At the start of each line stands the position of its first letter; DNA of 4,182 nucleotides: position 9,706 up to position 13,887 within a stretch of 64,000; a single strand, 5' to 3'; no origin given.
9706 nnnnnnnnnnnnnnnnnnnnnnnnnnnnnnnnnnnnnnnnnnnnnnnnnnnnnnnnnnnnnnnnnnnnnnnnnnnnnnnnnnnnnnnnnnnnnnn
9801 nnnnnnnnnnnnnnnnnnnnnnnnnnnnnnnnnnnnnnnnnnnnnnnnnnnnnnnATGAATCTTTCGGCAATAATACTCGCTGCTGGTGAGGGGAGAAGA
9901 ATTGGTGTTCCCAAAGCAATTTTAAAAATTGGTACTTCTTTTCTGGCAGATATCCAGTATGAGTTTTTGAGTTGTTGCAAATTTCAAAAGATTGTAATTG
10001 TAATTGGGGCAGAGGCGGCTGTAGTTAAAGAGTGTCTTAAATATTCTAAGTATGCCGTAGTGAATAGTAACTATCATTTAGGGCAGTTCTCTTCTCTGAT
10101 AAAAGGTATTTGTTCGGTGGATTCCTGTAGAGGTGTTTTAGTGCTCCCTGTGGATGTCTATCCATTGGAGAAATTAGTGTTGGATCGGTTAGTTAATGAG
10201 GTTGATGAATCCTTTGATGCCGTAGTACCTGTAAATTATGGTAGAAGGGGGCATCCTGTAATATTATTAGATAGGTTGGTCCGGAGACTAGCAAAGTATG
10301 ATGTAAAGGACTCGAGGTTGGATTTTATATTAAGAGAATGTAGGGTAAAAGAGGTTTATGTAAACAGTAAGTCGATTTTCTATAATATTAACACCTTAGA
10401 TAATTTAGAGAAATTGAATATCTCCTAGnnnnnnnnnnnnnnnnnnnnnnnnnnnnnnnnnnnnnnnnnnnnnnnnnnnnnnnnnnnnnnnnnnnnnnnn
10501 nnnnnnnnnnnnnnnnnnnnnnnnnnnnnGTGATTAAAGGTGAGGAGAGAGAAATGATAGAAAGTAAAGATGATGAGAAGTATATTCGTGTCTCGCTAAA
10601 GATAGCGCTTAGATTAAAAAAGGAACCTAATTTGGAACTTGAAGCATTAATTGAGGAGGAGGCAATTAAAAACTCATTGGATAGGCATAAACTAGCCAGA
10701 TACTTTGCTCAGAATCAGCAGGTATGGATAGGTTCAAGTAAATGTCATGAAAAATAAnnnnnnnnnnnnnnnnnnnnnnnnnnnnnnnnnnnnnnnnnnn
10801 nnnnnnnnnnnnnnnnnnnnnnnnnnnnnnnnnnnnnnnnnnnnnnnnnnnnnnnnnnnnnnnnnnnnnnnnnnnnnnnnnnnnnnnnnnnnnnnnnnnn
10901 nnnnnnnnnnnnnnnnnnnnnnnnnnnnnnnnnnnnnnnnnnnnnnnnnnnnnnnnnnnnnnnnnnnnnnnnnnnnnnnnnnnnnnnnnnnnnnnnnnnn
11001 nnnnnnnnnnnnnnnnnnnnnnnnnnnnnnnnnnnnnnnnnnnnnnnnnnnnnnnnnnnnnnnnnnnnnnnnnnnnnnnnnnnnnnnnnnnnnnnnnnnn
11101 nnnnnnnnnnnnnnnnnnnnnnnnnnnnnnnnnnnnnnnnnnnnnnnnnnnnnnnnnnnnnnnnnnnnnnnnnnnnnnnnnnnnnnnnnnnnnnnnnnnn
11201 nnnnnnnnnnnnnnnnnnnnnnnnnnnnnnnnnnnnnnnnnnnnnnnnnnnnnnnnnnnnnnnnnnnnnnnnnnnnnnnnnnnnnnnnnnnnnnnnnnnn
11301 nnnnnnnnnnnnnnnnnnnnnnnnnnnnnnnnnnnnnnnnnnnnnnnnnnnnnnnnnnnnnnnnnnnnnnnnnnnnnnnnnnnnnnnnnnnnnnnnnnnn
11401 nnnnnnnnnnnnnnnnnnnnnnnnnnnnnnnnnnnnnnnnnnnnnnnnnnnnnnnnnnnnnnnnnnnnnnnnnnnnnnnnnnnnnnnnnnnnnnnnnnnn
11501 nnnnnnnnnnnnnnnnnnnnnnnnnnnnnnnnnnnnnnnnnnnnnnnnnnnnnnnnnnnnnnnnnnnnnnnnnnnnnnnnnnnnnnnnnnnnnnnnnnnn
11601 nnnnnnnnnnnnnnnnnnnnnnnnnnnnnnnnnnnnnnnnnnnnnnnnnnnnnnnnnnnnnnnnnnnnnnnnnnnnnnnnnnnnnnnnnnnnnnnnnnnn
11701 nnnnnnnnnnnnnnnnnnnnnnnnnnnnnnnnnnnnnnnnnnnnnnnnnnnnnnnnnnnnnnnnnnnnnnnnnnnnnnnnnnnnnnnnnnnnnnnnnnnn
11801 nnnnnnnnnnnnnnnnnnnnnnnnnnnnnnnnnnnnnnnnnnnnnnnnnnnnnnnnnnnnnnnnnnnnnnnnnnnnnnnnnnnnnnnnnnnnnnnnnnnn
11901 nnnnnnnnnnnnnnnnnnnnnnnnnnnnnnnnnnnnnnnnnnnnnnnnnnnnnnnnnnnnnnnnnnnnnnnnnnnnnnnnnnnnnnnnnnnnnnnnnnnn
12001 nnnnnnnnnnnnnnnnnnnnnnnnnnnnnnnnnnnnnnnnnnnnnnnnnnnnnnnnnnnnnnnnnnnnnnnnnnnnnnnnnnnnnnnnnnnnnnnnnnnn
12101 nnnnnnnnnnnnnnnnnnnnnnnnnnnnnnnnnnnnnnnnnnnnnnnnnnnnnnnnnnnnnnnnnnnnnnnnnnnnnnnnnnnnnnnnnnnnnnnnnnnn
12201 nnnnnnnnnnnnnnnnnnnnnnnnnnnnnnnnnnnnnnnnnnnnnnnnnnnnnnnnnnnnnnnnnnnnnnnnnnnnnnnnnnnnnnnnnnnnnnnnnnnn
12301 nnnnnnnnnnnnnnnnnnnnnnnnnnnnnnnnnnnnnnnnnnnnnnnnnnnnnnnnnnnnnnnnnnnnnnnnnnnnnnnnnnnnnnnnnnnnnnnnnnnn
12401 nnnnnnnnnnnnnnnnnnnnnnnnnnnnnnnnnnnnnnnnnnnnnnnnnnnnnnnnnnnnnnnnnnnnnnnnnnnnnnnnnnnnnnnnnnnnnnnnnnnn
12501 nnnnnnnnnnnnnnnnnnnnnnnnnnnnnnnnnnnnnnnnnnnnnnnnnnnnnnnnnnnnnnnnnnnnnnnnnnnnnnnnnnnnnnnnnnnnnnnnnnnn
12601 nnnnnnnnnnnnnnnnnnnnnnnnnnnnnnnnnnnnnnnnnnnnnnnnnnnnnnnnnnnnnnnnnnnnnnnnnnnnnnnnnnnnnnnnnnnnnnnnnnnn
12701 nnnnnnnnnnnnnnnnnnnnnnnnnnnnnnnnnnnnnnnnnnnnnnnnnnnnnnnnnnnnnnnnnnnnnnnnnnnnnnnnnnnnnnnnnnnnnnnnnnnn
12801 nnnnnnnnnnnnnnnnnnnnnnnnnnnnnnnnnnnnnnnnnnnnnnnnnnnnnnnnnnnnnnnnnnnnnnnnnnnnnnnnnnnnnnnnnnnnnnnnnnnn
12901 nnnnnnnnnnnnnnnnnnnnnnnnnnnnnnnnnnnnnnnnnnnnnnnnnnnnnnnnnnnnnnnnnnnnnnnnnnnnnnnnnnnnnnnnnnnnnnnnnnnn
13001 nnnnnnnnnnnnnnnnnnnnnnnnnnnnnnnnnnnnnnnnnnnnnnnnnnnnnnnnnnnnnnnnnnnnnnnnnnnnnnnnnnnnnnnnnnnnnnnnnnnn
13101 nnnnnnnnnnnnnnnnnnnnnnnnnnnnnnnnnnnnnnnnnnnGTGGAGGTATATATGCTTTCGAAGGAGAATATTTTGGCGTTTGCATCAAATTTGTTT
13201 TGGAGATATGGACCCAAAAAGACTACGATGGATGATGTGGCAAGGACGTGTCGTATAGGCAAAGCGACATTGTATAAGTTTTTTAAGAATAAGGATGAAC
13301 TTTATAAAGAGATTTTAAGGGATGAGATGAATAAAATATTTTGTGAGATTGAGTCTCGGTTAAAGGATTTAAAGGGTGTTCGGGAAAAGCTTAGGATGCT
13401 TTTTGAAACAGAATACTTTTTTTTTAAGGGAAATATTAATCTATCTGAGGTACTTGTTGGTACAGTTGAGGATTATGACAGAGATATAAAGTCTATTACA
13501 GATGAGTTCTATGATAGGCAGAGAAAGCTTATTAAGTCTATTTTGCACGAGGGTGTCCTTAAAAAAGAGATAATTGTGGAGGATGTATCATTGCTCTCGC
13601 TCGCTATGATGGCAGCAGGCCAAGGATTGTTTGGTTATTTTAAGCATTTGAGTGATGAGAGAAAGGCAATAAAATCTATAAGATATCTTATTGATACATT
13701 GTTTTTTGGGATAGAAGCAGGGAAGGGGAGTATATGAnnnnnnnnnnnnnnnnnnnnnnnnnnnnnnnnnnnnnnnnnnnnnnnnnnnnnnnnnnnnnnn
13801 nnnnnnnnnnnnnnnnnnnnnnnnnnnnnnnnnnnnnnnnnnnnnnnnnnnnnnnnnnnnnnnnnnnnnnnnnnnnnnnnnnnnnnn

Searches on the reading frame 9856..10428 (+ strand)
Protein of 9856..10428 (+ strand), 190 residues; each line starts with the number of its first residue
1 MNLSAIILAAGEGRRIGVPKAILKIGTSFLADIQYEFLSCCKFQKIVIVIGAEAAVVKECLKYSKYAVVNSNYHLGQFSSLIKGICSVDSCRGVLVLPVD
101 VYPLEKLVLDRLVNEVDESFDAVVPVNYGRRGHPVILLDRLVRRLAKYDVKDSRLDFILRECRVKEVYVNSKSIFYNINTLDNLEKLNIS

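Call 3: search_protein_families(library=pfam, proteins=[window:9856-10428:+], max_evalue=0.01)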
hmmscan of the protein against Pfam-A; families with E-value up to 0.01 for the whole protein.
window:9856-10428:+ (190 aa): 1 family
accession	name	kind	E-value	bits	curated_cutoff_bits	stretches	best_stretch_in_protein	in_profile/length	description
PF12804.13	NTP_transf_3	-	1.4e-23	84.3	27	1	5-161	1-156/160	MobA-like NTP transferase domain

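Call 5: find_encoding_contigs(protein=window:9856-10428:+, flank=10000, max_places=6)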
Protein window:9856-10428:+ (190 aa): no gene with exactly this product is on record in the collection.

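Call 26: search_protein_families(library=ncbifam, proteins=[window:9856-10428:+], max_evalue=0.01)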
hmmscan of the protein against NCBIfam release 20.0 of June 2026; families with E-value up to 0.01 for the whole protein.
window:9856-10428:+ (190 aa): 23 families
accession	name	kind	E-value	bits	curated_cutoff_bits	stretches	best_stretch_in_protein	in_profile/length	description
NF045665.1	NTPtran_DVU1551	equivalog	6.1e-25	88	315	1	4-187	2-189/359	DVU_1551 family NTP transferase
TIGR03310.1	matur_MocA_YgfJ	equivalog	4.5e-22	78.9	186.45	1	4-185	1-186/188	molybdenum cofactor cytidylyltransferase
NF045782.1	NicBOxredNboR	equivalog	4e-13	49.5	260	1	3-185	9-203/206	nicotine blue oxidoreductase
TIGR02665.1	molyb_mobA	equivalog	4.5e-13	49.6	151.85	1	4-184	2-185/186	molybdenum cofactor guanylyltransferase MobA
NF001457.0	PRK00317.1-3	equivalog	1.6e-09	37.6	164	1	4-188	3-194/200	molybdenum cofactor guanylyltransferase MobA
NF002741.0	PRK02726.1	equivalog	9.6e-09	35.2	179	1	2-187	7-194/200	molybdenum cofactor guanylyltransferase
NF006899.0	PRK09382.1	equivalog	1.4e-07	31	417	1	2-126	6-134/387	bifunctional 2-C-methyl-D-erythritol 4-phosphate cytidylyltransferase/2-C-methyl-D-erythritol 2,4-cyclodiphosphate synthase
TIGR03202.1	pucB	equivalog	5.2e-06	26.3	235.05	1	5-183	3-191/192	xanthine dehydrogenase accessory protein PucB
TIGR01173.1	glmU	equivalog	1.1e-05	24.4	366.85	1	4-119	2-120/452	bifunctional UDP-N-acetylglucosamine diphosphorylase/glucosamine-1-phosphate N-acetyltransferase GlmU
NF011056.0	PRK14489.1-1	equivalog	1.7e-05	24.1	379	1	3-135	6-130/363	bifunctional molybdenum cofactor guanylyltransferase MobA/molybdopterin-guanine dinucleotide biosynthesis adaptor protein MobB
NF010940.0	PRK14360.1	equivalog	2.4e-05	23.1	602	1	3-120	2-123/452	bifunctional UDP-N-acetylglucosamine diphosphorylase/glucosamine-1-phosphate N-acetyltransferase GlmU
NF010934.1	PRK14354.1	equivalog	3.1e-05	22.7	450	1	5-92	2-90/447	bifunctional UDP-N-acetylglucosamine diphosphorylase/glucosamine-1-phosphate N-acetyltransferase GlmU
NF010937.0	PRK14357.1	equivalog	4.9e-05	22.4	658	1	4-122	2-121/448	bifunctional UDP-N-acetylglucosamine diphosphorylase/glucosamine-1-phosphate N-acetyltransferase GlmU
NF001837.0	PRK00560.1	equivalog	5.3e-05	23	182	1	2-185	8-185/196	molybdenum cofactor guanylyltransferase MobA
TIGR00453.1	ispD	equivalog_domain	9e-05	22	181.3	1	4-125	1-126/219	2-C-methyl-D-erythritol 4-phosphate cytidylyltransferase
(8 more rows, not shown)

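Call 54: search_solved_structures(query=window:9856-10428:+, show_alignments=2, max_evalue=0.001)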
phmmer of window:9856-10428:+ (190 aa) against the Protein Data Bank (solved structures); distinct sequences matched with E-value up to 0.001: 3.
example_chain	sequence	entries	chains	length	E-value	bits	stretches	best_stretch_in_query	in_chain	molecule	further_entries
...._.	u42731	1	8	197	2.4e-09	40.4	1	1-184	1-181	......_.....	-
2waw_A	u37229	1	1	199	1.8e-06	31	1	3-97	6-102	MOBA RELATE PROTEIN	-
7on8_A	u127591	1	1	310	0.00028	23.9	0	119-151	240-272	SAKe6AR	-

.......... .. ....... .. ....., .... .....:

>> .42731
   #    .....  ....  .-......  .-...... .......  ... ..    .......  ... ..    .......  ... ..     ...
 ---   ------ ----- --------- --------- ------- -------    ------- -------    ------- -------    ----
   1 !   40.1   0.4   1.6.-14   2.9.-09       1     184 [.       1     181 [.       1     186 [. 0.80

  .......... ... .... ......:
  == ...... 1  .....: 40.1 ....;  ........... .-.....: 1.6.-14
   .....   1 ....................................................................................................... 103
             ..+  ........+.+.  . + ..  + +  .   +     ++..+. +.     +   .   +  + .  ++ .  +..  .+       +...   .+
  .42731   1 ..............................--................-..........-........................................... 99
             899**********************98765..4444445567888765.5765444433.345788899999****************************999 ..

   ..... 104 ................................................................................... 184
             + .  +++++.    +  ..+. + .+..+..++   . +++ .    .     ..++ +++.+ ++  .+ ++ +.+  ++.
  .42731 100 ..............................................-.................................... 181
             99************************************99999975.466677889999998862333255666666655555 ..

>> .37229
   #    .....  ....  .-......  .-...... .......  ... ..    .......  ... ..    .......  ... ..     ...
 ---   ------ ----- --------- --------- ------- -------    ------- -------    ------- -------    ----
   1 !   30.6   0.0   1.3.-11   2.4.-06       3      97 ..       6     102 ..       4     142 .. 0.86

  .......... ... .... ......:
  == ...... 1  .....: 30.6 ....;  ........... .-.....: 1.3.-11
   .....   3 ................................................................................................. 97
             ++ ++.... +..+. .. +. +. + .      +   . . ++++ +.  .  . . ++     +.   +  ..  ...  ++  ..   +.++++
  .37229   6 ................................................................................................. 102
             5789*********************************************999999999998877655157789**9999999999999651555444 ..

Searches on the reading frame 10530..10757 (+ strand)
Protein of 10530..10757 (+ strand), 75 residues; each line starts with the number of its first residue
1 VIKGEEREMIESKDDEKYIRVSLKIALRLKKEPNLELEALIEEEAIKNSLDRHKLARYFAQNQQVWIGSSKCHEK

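Call 3: search_protein_families(library=pfam, proteins=[window:10530-10757:+], max_evalue=0.01)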
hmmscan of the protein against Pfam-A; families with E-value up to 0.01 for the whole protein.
window:10530-10757:+ (75 aa): 0 families

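Call 26: search_protein_families(library=ncbifam, proteins=[window:10554-10757:+], max_evalue=0.01)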
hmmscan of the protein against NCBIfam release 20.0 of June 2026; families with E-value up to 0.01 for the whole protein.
window:10554-10757:+ (67 aa): 0 families

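Call 39: find_homologous_proteins(query=window:10554-10757:+, max_evalue=0.01)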
Query window:10554-10757:+ (67 aa): 17 proteins with E <= 0.01 among 17 candidates.
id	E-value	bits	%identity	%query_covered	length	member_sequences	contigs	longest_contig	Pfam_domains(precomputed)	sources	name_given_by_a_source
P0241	2.2e-35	137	100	100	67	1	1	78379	-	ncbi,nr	ncbi:MAG: hypothetical protein N2746_08120 [Deltaproteobacteria bacterium]|nr:hypothetical protein [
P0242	1.5e-27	112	82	100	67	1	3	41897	-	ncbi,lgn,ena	ncbi:MAG: hypothetical protein ACP5QK_03980 [Myxococcota bacterium]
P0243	2.3e-27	111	78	100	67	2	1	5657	-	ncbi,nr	ncbi:MAG: hypothetical protein N3B13_02005 [Deltaproteobacteria bacterium]|nr:hypothetical protein [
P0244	8.1e-26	107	76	100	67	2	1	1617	-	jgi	jgi:hypothetical protein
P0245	1.8e-25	105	81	93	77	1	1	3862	-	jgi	jgi:hypothetical protein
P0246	1.8e-25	105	76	100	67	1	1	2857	-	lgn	-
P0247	3.0e-25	105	79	93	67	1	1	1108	-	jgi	jgi:hypothetical protein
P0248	3.0e-25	105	79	93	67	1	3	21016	-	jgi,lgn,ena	jgi:hypothetical protein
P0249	3.6e-25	104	75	100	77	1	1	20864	-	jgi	jgi:hypothetical protein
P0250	3.6e-25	104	75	100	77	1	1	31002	-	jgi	jgi:hypothetical protein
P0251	3.6e-25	104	75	100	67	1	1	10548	-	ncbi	-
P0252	4.8e-25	104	79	93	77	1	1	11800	-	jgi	-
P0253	6.3e-25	104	82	90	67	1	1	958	-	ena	-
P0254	1.7e-24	102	73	100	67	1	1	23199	-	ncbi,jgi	-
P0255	4.5e-24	101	73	100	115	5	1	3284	-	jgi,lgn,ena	-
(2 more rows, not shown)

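Call 47: predict_structure(alignment_id=A7)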
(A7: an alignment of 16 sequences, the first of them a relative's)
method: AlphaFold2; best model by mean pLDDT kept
length: 67 residues; sequences in the alignment: 16
mean_pLDDT: 77.6   pTM: 0.57
mean pLDDT of the five models: 77.6, 77.2, 76.5, 76.3, 76.2
residues with pLDDT >= 90: 11; 70-90: 37; 50-70: 11; < 50: 8
segments of 3 or more residues with pLDDT < 50: 62-67
pLDDT, mean of each block of 10 residues (from residue 1): 67 89 85 90 89 69 45
secondary structure, 60 per line:
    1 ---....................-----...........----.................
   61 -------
elements in order: H4-23 H29-39 H44-60

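Call 52: search_protein_representatives(protein=window:10554-10757:+)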
Query: 67 residues. Proteins with E-value up to 0.001 (for the whole library): 3; up to 1e-10: 2; up to 1e-30: 0. The best 3 are listed.
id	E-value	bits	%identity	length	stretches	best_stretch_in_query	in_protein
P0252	1.5e-25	104.1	79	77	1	1-62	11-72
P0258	2.7e-17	78.2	28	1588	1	37-65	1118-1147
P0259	9.8e-06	41.9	27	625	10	16-65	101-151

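Call 53: fold_search(model_id=the predicted structure, library=pdb)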
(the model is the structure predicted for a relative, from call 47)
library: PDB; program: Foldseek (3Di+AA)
matches with E <= 10: 157; with E <= 0.001: 0
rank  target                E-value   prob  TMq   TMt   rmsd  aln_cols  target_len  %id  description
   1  2rn7_MODEL_1_A        1.3e+00  0.60  0.56  0.38   3.5        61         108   15  NMR solution structure of TnpE protein from Shigella flexneri. Northeast Structural Genomics Target SfR125 (released 2008-01-15)
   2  2lr8_MODEL_1_A        1.3e+00  0.57  0.54  0.52   2.9        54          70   18  Solution NMR Structure of CASP8-associated protein 2 from Homo sapiens, Northeast Structural Genomics Consorti (released 2012-06-27)
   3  2ly9_MODEL_1_A        1.3e+00  0.44  0.56  0.52   6.1        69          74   12  Solution NMR Structure of Homeobox 2 Domain from Human ZHX1 repressor, Northeast Structural Genomics Consortiu (released 2012-11-14)
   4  9pfn_A                1.3e+00  0.33  0.44  0.25   4.5        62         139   16  Structure of POU2F3 POU domains bound to coactivator OCA-T2 and DNA (2.8 angstrom resolution) (released 2025-10-01)
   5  9pfo_I                1.4e+00  0.51  0.53  0.29   4.2        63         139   16  Structure of POU2F3 POU domains bound to coactivator OCA-T2 and DNA (2.1 angstrom resolution) (released 2025-10-01)
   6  9pfo_M                1.6e+00  0.33  0.42  0.23   3.7        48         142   17  Structure of POU2F3 POU domains bound to coactivator OCA-T2 and DNA (2.1 angstrom resolution) (released 2025-10-01)
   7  2cfx_A                1.8e+00  0.33  0.44  0.25   3.4        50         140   22  Structure of B.subtilis LrpC (released 2006-03-28)
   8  9pfp_A                2.0e+00  0.41  0.50  0.28   4.1        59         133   17  Structure of POU2F3 POU domains bound to coactivator OCA-T1 and DNA (released 2025-10-01)
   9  9pfn_E                2.1e+00  0.28  0.44  0.26   3.8        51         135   16  Structure of POU2F3 POU domains bound to coactivator OCA-T2 and DNA (2.8 angstrom resolution) (released 2025-10-01)
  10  9pfo_A                2.5e+00  0.41  0.51  0.27   3.1        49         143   16  Structure of POU2F3 POU domains bound to coactivator OCA-T2 and DNA (2.1 angstrom resolution) (released 2025-10-01)
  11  3d1n_I                2.7e+00  0.38  0.52  0.26   3.0        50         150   20  Structure of human Brn-5 transcription factor in complex with corticotrophin-releasing hormone gene promoter (released 2009-05-26)
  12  9pfo_E                2.7e+00  0.33  0.50  0.28   4.1        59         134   17  Structure of POU2F3 POU domains bound to coactivator OCA-T2 and DNA (2.1 angstrom resolution) (released 2025-10-01)
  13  2h1k_B                3.1e+00  0.35  0.52  0.57   3.1        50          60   12  Crystal structure of the Pdx1 homeodomain in complex with DNA (released 2007-03-20)
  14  7bhy_C                3.3e+00  0.13  0.41  0.46   6.6        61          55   13  DNA-binding domain of DeoR in complex with the DNA operator (released 2021-11-10)
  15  1le8_B                3.5e+00  0.30  0.58  0.53   4.6        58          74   16  Crystal Structure of the MATa1/MATalpha2-3A Heterodimer Bound to DNA Complex (released 2002-05-03)
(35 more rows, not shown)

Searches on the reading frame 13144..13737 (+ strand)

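Call 3: search_protein_families(library=pfam, proteins=[window:13144-13737:+], max_evalue=0.01)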
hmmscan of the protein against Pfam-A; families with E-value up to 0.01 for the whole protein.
window:13144-13737:+ (197 aa): 2 families
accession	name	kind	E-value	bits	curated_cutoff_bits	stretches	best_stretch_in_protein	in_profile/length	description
PF00440.29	TetR_N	-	6e-13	48.8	24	1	11-57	1-47/47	Bacterial regulatory proteins, tetR family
PF13022.12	HTH_Tnp_1_2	-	0.0019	18.7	27.9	0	25-54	25-60/122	Helix-turn-helix of insertion element transposase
